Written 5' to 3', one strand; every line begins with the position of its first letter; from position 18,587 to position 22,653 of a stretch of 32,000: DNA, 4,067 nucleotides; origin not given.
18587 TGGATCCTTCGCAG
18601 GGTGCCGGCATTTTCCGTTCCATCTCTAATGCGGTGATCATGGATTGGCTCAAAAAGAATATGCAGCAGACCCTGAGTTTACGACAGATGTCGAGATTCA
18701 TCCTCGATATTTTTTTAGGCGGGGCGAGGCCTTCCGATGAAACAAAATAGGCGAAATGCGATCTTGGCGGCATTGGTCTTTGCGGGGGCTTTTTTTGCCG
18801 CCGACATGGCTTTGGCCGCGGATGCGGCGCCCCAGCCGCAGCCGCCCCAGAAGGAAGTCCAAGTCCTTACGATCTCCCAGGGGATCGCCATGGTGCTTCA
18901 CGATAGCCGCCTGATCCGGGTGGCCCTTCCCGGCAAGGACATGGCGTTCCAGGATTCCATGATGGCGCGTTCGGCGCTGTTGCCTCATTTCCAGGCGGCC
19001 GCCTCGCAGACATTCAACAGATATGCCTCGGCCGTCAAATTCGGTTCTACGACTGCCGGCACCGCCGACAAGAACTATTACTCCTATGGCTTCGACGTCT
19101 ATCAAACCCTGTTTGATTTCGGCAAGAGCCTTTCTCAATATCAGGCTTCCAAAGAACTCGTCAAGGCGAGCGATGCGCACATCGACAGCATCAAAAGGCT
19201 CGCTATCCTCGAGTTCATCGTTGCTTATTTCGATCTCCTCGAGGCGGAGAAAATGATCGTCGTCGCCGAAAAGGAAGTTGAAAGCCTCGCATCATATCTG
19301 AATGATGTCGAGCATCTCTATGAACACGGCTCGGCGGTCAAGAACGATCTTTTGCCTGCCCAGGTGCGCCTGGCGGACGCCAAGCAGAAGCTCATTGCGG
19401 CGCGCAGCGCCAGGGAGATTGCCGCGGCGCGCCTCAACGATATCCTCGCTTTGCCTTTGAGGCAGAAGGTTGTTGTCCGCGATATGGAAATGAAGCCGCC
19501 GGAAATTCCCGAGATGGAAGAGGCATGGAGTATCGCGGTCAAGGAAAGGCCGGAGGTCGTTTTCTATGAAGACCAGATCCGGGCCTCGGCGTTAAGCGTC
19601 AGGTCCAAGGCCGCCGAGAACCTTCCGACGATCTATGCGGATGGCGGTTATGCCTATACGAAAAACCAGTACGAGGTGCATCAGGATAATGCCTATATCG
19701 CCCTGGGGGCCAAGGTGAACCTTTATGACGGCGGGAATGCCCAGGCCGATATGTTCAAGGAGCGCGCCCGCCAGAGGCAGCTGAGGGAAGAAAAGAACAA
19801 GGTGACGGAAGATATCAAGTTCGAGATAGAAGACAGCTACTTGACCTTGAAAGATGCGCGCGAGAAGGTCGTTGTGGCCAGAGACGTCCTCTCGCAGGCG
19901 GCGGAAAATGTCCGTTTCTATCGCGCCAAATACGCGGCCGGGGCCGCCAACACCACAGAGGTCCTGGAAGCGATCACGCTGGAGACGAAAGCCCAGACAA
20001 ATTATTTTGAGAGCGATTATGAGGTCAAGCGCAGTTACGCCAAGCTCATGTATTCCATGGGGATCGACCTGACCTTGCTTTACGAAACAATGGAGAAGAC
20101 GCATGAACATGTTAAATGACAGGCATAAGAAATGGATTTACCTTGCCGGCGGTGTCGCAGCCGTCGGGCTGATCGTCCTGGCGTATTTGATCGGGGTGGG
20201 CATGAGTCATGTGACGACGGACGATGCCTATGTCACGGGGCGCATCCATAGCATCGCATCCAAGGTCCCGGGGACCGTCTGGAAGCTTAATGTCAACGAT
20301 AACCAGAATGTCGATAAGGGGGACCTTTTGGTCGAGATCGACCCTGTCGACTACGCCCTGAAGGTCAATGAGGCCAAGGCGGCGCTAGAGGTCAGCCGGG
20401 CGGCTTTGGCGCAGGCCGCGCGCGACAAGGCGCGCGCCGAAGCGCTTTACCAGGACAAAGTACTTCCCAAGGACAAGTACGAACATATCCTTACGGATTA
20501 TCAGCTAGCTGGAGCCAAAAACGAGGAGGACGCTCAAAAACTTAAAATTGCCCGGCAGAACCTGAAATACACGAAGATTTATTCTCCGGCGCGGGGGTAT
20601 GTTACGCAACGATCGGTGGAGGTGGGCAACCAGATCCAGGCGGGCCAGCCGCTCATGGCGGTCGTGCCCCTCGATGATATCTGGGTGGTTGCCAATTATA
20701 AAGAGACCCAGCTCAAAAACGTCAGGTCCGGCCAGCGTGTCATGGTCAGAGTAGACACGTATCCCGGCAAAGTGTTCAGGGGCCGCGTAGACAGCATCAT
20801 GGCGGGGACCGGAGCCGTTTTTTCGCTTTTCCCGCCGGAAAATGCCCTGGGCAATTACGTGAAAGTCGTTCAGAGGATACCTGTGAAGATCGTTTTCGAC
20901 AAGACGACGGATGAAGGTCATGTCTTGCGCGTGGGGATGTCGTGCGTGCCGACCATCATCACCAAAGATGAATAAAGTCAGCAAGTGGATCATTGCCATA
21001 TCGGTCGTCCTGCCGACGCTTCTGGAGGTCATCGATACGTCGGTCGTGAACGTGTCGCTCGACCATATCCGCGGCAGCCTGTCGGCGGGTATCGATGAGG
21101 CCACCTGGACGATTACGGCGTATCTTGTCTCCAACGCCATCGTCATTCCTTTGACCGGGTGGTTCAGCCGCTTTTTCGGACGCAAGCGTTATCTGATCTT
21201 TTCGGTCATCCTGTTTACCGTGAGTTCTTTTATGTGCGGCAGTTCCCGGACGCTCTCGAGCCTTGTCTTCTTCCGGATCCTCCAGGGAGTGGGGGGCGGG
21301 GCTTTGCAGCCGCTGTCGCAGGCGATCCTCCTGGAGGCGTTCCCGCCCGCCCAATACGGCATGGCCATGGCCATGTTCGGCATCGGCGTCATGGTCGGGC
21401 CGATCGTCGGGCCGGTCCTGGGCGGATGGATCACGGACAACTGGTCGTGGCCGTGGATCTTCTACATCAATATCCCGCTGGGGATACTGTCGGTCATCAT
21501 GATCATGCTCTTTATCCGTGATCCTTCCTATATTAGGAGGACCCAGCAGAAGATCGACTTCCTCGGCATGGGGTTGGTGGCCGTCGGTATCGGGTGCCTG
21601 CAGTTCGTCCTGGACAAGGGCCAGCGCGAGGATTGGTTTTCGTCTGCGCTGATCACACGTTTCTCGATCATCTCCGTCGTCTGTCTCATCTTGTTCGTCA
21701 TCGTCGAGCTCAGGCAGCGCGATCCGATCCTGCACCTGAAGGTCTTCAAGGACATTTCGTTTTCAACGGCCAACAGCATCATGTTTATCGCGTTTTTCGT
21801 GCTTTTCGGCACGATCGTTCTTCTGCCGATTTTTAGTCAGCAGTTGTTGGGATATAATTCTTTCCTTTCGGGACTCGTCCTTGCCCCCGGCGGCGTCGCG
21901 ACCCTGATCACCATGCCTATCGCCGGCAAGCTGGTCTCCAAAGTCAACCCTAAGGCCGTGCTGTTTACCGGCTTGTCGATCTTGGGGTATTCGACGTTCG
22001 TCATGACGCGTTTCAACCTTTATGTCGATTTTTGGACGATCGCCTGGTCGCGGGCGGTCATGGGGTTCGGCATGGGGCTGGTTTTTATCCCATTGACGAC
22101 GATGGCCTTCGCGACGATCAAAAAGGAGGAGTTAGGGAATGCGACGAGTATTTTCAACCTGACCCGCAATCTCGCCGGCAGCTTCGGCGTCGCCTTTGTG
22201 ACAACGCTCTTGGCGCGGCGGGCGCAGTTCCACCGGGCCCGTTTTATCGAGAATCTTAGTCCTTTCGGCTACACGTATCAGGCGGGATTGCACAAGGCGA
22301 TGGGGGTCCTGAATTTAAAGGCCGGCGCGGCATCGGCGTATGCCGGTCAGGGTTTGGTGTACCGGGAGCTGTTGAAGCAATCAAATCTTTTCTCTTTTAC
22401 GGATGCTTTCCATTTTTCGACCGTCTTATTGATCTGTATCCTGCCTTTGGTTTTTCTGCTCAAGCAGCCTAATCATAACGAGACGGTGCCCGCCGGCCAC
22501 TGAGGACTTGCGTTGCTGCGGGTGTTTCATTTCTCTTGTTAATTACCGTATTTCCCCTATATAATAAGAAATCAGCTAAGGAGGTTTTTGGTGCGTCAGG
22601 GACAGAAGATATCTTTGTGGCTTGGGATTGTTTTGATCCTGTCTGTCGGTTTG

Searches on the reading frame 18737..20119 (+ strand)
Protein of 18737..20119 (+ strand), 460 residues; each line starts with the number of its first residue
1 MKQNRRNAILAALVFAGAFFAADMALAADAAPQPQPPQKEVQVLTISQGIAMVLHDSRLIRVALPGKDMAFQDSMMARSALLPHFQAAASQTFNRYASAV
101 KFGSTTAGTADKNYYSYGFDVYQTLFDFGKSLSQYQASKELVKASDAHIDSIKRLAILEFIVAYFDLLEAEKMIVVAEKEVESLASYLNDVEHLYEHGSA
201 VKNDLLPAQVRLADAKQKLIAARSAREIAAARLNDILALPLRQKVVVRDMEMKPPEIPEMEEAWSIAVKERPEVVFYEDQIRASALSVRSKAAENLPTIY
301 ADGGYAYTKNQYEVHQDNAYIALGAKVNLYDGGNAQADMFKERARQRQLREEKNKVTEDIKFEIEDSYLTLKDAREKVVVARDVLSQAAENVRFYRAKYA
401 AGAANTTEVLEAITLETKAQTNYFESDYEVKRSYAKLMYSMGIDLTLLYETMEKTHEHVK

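Call 57: search_protein_families(library=pfam, proteins=[window:18737-20119:+], max_evalue=0.00001)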
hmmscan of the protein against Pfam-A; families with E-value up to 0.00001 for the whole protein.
window:18737-20119:+ (460 aa): 1 family
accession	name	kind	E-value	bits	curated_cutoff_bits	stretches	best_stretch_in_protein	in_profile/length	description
PF02321.23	OEP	-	2.5e-49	168.1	22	2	50-237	5-186/187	Outer membrane efflux protein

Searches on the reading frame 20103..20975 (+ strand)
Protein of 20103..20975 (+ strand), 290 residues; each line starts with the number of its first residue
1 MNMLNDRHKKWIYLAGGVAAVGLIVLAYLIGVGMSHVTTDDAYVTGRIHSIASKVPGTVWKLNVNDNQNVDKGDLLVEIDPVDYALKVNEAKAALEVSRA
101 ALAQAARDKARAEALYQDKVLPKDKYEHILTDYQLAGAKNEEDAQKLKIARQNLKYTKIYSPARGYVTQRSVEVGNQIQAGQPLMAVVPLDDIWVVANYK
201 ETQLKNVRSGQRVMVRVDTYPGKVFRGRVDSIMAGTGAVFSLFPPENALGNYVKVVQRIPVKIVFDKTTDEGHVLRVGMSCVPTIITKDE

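Call 57: search_protein_families(library=pfam, proteins=[window:20103-20975:+], max_evalue=0.00001)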
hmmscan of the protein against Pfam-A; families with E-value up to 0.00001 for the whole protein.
window:20103-20975:+ (290 aa): 5 families
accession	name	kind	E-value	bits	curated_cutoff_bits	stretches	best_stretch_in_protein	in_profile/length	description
PF16576.10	HlyD_D23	-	6.9e-25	88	30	1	47-233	18-185/214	Barrel-sandwich domain of CusB or HlyD membrane-fusion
PF13437.12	HlyD_3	-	9.3e-19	68.6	22.2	1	158-237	1-81/106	HlyD family secretion protein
PF00529.27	CusB_dom_1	-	3.2e-12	47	26.5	1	79-287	12-89/89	Cation efflux system protein CusB domain 1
PF13533.13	Biotin_lipoyl_2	-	1.3e-09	38.1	29.8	1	51-80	3-32/32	Biotin-lipoyl like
PF00364.28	Biotin_lipoyl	-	9.3e-07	29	22.1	0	50-79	44-73/73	Biotin-requiring enzyme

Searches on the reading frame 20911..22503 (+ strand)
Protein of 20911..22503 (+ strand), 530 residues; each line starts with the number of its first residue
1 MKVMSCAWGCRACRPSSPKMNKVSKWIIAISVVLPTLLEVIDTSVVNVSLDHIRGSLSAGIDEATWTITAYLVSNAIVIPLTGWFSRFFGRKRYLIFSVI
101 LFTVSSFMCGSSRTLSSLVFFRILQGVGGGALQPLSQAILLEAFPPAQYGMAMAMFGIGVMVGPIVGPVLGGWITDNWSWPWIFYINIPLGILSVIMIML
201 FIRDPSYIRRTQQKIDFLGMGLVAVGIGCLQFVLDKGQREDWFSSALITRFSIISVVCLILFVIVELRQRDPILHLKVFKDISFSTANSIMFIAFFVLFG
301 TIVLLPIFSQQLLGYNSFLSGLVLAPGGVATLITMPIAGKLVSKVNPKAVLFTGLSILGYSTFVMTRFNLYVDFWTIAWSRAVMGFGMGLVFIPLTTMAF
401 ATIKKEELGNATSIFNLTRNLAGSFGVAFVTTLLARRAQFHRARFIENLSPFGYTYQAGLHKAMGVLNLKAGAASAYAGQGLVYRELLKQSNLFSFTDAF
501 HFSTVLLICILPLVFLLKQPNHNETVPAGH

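Call 57: search_protein_families(library=pfam, proteins=[window:20911-22503:+], max_evalue=0.00001)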
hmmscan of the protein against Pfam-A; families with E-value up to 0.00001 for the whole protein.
window:20911-22503:+ (530 aa): 3 families
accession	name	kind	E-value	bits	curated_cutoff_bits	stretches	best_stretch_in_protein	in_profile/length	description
PF07690.21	MFS_1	-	5.8e-60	203.5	33.4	1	37-426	6-346/347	Major Facilitator Superfamily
PF00083.30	Sugar_tr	-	4.4e-10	39.5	22.3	1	64-204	48-193/452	Sugar (and other) transporter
PF06609.19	TRI12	-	5.6e-06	25.5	23.2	0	56-315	77-348/599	Fungal trichothecene efflux pump (TRI12)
